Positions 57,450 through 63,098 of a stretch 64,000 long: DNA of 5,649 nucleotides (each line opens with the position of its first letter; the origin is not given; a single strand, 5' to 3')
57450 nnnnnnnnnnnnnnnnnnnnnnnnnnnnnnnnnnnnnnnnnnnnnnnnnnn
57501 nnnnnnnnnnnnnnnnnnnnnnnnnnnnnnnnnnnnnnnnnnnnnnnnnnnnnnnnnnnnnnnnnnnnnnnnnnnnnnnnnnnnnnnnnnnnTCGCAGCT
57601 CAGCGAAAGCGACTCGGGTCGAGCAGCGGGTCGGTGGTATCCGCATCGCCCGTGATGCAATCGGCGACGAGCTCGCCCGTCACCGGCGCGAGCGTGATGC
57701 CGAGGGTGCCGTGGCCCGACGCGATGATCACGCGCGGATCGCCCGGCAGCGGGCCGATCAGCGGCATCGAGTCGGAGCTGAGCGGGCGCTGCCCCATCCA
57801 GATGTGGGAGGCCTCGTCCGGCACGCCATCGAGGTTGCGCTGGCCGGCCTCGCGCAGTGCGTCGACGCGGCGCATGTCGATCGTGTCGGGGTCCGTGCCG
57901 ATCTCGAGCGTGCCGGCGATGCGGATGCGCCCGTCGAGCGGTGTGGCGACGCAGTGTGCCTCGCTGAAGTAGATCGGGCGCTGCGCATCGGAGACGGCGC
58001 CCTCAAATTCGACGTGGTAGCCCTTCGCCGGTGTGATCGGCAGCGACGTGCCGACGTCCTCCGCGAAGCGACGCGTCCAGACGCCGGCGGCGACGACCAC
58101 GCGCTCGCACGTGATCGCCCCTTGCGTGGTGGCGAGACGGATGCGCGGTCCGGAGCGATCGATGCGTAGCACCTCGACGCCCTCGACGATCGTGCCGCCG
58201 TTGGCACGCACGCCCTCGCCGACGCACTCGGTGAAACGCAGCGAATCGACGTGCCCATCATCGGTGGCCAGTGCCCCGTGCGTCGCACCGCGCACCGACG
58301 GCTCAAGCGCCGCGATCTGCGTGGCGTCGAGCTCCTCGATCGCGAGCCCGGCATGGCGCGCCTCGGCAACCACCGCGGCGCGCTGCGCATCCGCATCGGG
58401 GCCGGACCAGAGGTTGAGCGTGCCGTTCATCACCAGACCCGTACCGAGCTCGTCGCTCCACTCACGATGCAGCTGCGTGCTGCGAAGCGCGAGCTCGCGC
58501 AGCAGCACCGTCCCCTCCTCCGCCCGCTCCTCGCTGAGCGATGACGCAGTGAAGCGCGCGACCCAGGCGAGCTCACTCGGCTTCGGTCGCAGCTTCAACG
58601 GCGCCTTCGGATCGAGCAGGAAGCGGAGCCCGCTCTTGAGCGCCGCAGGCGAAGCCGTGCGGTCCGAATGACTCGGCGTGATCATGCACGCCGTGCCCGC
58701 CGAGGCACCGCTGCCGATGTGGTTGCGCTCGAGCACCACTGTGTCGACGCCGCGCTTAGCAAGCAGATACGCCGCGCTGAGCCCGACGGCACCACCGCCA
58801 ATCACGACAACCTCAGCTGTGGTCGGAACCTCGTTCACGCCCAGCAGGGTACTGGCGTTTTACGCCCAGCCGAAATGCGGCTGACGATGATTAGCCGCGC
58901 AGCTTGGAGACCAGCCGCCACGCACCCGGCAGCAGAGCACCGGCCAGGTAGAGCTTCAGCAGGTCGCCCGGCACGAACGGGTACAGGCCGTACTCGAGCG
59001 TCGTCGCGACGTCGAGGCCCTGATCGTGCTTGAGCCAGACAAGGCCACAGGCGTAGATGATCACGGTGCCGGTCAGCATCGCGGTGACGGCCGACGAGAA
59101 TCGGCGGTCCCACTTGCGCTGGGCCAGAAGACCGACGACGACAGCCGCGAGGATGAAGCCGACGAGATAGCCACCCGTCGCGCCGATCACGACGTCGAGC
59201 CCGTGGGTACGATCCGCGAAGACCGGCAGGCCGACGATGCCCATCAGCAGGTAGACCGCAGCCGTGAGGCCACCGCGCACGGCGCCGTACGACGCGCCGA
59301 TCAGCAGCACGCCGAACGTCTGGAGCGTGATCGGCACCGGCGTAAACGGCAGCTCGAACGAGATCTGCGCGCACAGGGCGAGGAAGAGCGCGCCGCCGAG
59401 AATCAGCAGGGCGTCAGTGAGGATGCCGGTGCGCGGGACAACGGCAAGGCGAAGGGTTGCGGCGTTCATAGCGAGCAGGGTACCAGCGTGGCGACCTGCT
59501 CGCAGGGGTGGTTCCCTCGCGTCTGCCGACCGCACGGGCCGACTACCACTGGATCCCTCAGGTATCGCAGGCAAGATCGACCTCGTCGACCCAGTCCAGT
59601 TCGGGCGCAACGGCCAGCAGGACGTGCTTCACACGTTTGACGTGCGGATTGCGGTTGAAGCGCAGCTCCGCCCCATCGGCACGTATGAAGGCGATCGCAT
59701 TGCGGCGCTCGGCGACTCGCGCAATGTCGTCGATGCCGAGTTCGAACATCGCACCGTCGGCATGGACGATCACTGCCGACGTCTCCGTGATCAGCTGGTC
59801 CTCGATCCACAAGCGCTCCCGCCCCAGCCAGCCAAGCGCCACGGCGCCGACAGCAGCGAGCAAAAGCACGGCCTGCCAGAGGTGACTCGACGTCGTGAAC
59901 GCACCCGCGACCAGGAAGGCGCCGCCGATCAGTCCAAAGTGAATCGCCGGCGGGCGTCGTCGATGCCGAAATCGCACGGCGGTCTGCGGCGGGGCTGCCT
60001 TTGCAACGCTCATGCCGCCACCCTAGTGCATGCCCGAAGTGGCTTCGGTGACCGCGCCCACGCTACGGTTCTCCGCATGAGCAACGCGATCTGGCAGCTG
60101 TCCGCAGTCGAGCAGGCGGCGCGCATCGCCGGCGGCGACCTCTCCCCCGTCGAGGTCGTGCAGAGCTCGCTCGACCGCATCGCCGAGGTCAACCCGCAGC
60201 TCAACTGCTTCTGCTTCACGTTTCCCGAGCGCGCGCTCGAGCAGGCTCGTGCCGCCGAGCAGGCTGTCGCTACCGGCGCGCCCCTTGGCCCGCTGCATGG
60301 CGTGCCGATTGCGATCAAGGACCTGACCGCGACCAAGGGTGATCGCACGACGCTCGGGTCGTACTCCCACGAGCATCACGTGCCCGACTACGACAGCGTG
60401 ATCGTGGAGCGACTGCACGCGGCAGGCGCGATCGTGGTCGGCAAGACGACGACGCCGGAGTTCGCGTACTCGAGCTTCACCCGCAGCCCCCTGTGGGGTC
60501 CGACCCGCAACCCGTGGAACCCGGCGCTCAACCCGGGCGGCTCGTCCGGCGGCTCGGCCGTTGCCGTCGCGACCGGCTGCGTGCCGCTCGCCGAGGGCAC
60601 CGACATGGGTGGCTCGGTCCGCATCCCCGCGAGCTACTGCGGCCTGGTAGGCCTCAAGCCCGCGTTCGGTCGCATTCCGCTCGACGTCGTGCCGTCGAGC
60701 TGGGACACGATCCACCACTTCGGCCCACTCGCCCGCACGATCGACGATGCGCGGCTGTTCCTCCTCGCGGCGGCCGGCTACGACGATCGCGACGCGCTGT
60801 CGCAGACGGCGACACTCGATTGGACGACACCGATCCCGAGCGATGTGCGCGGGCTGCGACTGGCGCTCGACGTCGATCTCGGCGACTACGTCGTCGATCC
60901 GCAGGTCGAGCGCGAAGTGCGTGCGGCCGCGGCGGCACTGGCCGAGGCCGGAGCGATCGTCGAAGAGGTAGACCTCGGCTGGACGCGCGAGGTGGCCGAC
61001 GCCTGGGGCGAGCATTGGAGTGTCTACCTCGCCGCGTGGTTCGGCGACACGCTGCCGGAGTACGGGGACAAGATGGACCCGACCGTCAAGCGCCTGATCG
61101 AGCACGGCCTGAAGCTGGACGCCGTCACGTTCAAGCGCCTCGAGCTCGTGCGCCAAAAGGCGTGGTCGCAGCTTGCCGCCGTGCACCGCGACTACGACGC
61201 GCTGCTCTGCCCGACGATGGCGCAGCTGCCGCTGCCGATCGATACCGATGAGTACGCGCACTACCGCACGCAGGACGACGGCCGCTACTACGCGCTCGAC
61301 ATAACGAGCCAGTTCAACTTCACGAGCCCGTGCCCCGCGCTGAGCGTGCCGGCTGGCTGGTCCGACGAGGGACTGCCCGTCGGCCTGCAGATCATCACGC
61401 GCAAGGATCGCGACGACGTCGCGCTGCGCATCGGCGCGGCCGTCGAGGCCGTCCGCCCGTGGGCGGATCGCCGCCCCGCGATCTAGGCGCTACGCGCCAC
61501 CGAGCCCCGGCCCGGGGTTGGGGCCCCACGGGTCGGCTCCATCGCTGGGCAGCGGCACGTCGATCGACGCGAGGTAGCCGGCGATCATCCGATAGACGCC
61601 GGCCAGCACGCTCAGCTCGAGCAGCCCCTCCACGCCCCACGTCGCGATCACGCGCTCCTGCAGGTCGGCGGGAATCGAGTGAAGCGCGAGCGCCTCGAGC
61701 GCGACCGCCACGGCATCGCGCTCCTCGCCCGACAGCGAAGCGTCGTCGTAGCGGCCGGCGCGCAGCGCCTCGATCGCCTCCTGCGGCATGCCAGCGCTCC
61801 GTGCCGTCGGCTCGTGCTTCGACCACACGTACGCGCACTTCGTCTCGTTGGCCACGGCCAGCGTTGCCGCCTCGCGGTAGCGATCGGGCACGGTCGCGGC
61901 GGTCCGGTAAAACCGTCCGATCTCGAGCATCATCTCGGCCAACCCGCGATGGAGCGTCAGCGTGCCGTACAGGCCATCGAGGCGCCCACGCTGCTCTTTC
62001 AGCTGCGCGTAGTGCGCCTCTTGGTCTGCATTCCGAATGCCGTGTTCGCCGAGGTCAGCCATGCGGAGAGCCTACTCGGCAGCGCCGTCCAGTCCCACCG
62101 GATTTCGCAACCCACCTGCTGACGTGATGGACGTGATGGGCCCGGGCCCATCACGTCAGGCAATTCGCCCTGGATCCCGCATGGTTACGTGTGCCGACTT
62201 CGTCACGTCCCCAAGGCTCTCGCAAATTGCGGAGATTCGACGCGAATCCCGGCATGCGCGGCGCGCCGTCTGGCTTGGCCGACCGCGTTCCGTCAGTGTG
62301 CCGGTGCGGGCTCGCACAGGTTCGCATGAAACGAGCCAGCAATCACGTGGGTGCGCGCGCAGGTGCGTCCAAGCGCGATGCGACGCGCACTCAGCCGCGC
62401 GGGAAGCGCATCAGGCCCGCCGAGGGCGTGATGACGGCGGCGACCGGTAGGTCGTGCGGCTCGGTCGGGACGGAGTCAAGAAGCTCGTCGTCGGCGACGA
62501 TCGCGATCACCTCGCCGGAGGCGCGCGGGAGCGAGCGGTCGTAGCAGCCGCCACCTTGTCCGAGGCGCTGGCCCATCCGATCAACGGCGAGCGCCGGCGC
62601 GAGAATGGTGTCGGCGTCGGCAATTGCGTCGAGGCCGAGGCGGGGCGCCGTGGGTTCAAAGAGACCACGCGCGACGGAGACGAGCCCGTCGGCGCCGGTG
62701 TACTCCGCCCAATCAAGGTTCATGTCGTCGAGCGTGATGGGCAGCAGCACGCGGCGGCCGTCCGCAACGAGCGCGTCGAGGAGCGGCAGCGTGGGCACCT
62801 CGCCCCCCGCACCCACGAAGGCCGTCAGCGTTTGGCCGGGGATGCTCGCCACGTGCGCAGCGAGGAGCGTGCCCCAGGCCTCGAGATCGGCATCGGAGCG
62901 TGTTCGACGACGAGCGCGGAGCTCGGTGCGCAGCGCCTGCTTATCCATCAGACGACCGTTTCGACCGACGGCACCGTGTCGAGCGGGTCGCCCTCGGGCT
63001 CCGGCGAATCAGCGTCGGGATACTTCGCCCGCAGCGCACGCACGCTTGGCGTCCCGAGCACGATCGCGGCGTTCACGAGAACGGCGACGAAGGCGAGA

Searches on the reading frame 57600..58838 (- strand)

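Call 18: search_protein_families(library=pfam, proteins=[window:57600-58838:-], max_evalue=0.001)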
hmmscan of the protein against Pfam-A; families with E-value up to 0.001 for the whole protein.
window:57600-58838:- (412 aa): 11 families
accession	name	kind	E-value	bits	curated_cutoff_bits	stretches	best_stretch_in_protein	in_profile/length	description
PF01266.30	DAO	-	1.2e-67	229.3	27.9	1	10-393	2-352/353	FAD dependent oxidoreductase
PF13738.12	Pyr_redox_3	-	3.6e-08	33.5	30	1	11-43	1-34/305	Pyridine nucleotide-disulphide oxidoreductase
PF01494.25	FAD_binding_3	-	5.1e-07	29.7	22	1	8-40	2-34/349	FAD binding domain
PF07992.20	Pyr_redox_2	-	8.7e-07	29.1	26.1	1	8-39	143-174/291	Pyridine nucleotide-disulphide oxidoreductase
PF13450.12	NAD_binding_8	-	1.1e-06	29.3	21.9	1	12-43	1-32/68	NAD(P)-binding Rossmann-like domain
PF00890.30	FAD_binding_2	-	1.9e-06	27.8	20.4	1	10-77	2-77/414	FAD binding domain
PF01946.23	Thi4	-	3.8e-06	26.8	26.2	1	8-48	18-60/235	Thi4 family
PF03486.20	HI0933_like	-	1.1e-05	25.5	50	0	9-40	2-33/244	HI0933-like protein Rossmann domain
PF12831.13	FAD_oxidored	-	6.6e-05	22.8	27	1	9-58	1-51/416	FAD dependent oxidoreductase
PF01593.30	Amino_oxidase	-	0.0001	22.2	19.8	0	19-39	3-23/443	Flavin containing amine oxidoreductase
PF00070.33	Pyr_redox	-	0.00087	20.2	22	0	10-39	2-31/82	Pyridine nucleotide-disulphide oxidoreductase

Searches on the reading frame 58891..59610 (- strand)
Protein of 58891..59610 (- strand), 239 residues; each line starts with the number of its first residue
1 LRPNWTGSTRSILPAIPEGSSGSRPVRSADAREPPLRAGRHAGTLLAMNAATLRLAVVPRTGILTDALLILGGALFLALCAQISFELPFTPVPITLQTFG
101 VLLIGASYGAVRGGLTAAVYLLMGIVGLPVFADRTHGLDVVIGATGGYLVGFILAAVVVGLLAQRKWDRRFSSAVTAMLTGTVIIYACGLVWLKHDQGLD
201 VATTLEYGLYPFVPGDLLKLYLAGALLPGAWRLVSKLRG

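Call 18: search_protein_families(library=pfam, proteins=[window:58891-59610:-], max_evalue=0.001)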
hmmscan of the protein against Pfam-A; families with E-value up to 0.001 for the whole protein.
window:58891-59610:- (239 aa): 2 families
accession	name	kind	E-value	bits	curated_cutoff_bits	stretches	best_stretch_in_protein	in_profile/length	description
PF02632.19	BioY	-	2.9e-42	144.4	25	1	89-231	1-139/140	BioY family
PF12822.12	ECF_trnsprt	-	0.00082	19.9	30.7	0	74-226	7-164/169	ECF transporter, substrate-specific component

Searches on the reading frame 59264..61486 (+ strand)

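Call 18: search_protein_families(library=pfam, proteins=[window:59264-61486:+], max_evalue=0.001)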
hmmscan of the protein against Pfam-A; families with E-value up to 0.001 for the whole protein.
window:59264-61486:+ (740 aa): 1 family
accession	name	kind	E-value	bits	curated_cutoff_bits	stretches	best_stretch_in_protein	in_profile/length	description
PF01425.27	Amidase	-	5.5e-110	368.9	27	1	297-718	1-442/445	Amidase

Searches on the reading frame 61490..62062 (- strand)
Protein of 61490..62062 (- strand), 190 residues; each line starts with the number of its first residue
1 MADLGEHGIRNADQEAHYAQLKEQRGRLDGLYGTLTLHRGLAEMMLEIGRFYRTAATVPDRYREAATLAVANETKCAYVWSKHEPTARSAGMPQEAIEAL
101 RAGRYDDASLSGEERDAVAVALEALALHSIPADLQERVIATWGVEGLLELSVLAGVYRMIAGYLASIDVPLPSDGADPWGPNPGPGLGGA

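Call 18: search_protein_families(library=pfam, proteins=[window:61490-62062:-], max_evalue=0.001)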
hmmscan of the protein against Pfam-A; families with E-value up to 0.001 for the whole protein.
window:61490-62062:- (190 aa): 1 family
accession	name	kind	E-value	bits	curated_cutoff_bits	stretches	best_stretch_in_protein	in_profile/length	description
PF02627.25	CMD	-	5e-06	26.9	23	1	55-121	17-82/84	Carboxymuconolactone decarboxylase family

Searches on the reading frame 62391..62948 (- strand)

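Call 72: search_protein_families(library=pfam, proteins=[window:62391-62948:-], max_evalue=0.001)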
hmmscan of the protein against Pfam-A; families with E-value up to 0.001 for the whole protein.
window:62391-62948:- (185 aa): 1 family
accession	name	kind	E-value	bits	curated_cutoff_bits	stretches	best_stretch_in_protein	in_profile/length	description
PF01812.26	5-FTHF_cyc-lig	-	5.8e-31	108.3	27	1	3-175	1-186/186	5-formyltetrahydrofolate cyclo-ligase family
